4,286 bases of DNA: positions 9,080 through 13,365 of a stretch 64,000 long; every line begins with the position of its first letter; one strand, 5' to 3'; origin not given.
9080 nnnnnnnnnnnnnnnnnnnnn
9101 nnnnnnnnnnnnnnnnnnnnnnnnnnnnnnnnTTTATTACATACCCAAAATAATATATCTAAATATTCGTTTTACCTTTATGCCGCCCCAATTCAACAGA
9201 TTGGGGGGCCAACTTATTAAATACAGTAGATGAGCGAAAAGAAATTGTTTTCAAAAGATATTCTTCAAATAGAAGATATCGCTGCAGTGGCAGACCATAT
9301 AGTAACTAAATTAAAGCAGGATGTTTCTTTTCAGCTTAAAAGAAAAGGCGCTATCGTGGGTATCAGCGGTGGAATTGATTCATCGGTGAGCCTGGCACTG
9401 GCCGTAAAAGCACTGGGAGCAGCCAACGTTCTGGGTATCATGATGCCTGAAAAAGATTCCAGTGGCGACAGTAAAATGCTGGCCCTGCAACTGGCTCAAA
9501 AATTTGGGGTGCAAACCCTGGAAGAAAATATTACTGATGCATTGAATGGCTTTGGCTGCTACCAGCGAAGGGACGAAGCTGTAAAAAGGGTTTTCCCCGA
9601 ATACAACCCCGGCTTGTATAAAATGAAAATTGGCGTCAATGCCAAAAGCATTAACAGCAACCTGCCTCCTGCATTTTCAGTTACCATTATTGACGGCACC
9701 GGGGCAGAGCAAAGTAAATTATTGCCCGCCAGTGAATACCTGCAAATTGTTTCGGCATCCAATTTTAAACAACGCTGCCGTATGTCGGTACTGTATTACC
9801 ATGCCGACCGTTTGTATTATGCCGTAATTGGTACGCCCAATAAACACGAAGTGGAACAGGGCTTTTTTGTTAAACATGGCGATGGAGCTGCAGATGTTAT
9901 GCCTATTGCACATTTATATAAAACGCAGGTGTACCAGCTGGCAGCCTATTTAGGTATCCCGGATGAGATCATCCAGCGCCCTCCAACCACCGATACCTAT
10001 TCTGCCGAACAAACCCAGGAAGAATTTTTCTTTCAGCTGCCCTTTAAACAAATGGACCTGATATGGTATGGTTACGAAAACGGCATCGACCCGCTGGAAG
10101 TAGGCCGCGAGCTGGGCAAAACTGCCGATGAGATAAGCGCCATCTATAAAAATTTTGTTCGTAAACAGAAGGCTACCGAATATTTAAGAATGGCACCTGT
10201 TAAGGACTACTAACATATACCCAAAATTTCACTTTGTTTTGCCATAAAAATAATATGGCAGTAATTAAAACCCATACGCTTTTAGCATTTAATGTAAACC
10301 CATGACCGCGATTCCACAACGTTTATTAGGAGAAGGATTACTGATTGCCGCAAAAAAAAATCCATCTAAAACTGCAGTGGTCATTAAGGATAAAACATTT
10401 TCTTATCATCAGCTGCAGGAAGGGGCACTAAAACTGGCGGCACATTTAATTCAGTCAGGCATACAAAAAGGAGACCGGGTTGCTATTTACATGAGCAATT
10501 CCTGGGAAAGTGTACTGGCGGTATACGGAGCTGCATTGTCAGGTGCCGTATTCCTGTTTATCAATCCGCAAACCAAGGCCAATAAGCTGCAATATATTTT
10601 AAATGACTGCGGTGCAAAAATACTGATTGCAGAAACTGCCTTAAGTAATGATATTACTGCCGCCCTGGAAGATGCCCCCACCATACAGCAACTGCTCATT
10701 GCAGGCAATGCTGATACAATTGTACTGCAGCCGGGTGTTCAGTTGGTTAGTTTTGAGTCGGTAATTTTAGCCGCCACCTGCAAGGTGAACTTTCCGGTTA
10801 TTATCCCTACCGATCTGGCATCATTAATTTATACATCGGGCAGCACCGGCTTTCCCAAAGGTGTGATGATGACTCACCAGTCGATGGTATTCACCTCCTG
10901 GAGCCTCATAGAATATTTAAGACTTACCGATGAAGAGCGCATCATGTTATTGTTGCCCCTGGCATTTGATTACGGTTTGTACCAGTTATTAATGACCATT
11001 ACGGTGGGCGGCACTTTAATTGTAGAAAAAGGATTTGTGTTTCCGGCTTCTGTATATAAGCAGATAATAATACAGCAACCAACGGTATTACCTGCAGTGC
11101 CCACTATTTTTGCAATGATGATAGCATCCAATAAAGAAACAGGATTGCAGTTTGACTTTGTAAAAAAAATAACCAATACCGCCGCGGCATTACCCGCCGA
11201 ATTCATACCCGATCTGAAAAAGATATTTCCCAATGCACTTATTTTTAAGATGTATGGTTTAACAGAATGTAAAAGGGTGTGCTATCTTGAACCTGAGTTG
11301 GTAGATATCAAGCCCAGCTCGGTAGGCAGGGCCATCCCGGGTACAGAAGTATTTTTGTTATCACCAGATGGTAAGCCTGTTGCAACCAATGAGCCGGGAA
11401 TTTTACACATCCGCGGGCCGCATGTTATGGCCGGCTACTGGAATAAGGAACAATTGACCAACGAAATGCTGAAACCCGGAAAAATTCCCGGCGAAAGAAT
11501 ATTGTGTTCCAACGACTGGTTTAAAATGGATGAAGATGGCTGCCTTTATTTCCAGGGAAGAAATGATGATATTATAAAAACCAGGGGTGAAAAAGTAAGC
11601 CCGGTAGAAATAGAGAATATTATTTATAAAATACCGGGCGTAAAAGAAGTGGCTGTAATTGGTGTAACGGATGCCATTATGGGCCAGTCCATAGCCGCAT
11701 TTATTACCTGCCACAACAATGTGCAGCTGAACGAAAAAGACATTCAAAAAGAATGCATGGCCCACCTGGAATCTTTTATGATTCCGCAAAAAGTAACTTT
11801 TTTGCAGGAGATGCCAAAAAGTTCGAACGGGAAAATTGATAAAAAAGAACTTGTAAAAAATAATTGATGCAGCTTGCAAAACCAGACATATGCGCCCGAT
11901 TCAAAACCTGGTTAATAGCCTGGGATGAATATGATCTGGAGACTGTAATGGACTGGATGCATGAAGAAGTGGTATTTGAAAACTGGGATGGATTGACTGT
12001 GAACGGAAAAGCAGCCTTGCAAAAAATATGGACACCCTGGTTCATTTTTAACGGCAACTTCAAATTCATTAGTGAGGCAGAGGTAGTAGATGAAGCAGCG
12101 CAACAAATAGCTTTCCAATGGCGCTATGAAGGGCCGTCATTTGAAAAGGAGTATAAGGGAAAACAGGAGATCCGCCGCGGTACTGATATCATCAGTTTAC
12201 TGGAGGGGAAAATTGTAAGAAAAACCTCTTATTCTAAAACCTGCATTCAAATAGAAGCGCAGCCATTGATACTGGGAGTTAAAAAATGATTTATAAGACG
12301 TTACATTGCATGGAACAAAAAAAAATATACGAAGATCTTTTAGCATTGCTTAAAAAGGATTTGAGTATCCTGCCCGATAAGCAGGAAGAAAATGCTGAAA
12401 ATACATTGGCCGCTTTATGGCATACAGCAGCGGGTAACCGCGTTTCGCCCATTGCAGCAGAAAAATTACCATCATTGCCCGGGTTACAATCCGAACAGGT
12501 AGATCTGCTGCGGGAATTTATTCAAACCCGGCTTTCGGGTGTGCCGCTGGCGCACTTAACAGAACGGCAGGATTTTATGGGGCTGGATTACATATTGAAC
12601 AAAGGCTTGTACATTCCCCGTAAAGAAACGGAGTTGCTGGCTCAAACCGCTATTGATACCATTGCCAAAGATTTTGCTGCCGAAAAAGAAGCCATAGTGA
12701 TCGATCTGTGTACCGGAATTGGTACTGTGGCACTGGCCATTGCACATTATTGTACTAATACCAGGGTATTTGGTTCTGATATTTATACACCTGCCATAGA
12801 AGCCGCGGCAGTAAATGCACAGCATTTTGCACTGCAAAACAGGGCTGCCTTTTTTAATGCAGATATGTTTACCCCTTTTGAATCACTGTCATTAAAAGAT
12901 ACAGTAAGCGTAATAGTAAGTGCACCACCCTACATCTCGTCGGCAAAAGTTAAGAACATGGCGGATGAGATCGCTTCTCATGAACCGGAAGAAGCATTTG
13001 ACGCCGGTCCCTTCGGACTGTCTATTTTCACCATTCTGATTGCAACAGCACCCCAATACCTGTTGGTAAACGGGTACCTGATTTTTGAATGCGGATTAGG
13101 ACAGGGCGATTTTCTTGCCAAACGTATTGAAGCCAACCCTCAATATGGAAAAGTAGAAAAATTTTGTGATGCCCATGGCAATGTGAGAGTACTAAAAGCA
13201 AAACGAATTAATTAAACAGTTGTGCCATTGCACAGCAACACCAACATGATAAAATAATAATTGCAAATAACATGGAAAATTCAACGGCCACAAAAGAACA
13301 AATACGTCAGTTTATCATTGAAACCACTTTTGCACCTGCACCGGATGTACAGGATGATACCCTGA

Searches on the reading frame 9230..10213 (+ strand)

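Call 10: search_protein_families(library=pfam, proteins=[window:9230-10213:+], max_evalue=0.001)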
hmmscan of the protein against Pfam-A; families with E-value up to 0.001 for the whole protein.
window:9230-10213:+ (327 aa): 2 families
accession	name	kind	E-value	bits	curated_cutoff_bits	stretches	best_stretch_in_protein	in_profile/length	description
PF02540.23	NAD_synthase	-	2.8e-51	174.5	21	2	172-308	97-231/242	NAD synthase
PF03054.22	tRNA_Me_trans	-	0.00013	22.1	20.6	0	42-78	4-38/202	tRNA methyl transferase HUP domain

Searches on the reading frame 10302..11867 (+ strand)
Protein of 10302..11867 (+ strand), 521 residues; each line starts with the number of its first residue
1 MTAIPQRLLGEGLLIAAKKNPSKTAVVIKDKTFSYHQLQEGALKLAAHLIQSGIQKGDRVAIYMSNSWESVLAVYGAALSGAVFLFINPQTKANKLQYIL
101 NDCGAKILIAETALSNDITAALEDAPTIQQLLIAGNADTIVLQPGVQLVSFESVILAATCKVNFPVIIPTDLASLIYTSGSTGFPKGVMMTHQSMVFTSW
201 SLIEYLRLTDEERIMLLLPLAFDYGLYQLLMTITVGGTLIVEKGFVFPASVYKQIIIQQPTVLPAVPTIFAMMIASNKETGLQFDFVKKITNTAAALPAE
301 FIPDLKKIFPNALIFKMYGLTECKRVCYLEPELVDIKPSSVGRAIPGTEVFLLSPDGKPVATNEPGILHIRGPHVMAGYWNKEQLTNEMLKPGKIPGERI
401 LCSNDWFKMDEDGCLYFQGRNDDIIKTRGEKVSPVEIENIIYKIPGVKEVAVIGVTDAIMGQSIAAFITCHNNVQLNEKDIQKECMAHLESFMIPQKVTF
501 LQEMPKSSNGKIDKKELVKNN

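Call 10: search_protein_families(library=pfam, proteins=[window:10302-11867:+], max_evalue=0.001)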
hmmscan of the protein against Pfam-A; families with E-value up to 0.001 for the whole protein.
window:10302-11867:+ (521 aa): 3 families
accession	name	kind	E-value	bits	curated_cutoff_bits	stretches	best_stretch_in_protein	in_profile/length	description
PF00501.34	AMP-binding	-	3.3e-85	286.7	29.9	1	16-380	4-384/384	AMP-binding enzyme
PF13193.12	AMP-binding_C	-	2.5e-17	64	24.5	1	436-511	1-76/76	AMP-binding enzyme C-terminal domain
PF23562.2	AMP-binding_C_3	-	0.00027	21.7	20.8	1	422-464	2-45/124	AMP-binding enzyme C-terminal domain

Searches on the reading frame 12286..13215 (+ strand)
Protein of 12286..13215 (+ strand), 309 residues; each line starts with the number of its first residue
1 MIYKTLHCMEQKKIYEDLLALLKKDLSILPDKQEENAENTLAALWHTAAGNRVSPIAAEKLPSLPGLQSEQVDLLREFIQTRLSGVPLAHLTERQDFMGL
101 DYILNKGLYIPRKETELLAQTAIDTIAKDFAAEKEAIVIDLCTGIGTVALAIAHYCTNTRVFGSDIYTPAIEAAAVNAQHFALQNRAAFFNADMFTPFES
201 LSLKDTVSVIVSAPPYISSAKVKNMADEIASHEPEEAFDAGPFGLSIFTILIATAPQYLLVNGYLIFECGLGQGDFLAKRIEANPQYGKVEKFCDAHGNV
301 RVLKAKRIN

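Call 10: search_protein_families(library=pfam, proteins=[window:12286-13215:+], max_evalue=0.001)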
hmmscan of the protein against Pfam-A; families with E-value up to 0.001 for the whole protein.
window:12286-13215:+ (309 aa): 7 families
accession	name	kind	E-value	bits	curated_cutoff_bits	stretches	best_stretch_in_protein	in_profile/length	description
PF05175.20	MTS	-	4.1e-08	33.5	23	1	128-227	25-120/170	Methyltransferase small domain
PF13649.12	Methyltransf_25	-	1.5e-06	29.2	27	1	138-231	1-91/97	Methyltransferase domain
PF13847.12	Methyltransf_31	-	2.7e-05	24.3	27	1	134-213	3-81/145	Methyltransferase domain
PF09445.16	Methyltransf_15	-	0.00013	22.1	22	1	137-216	3-81/165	RNA cap guanine-N2 methyltransferase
PF01170.24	UPF0020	-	0.0002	21.5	22.3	1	157-228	75-143/197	RMKL-like, methyltransferase domain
PF06325.19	PrmA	-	0.00043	20.3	22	1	132-211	159-231/296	Ribosomal protein L11 methyltransferase (PrmA)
PF03602.21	Cons_hypoth95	-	0.00044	20.4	24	1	133-232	40-139/182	Conserved hypothetical protein 95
